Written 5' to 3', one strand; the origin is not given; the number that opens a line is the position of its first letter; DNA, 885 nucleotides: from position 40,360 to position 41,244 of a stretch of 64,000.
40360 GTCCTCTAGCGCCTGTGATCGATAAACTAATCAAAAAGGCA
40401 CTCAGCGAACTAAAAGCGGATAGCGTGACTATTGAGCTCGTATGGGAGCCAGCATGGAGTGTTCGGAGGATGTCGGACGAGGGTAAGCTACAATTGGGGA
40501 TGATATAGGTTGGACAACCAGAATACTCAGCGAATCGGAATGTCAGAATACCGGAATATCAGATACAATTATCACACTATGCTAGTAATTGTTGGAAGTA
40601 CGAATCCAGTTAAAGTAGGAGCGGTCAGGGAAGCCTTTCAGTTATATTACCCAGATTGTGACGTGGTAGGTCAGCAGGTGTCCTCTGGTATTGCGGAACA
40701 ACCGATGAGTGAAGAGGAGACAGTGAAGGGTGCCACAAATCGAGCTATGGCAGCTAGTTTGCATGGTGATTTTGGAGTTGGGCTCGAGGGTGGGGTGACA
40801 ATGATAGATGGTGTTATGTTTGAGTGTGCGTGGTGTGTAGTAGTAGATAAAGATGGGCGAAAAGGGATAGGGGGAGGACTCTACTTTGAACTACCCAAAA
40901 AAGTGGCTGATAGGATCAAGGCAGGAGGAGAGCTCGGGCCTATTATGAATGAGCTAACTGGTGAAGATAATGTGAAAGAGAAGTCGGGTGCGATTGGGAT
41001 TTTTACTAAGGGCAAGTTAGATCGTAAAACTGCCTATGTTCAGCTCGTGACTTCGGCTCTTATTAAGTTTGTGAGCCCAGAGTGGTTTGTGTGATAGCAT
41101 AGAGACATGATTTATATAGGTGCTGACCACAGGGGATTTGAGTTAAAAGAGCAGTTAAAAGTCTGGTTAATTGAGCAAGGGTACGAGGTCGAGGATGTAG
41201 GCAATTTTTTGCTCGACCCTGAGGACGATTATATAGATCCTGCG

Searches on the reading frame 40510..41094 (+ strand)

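Call 34: search_protein_families(library=pfam, proteins=[window:40510-41094:+], max_evalue=0.01)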
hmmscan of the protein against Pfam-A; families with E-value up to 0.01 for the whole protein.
window:40510-41094:+ (194 aa): 1 family
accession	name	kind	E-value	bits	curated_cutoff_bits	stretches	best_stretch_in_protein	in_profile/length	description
PF01931.24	NTPase_I-T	-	1.3e-56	191.4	25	1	29-187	1-161/162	Protein of unknown function DUF84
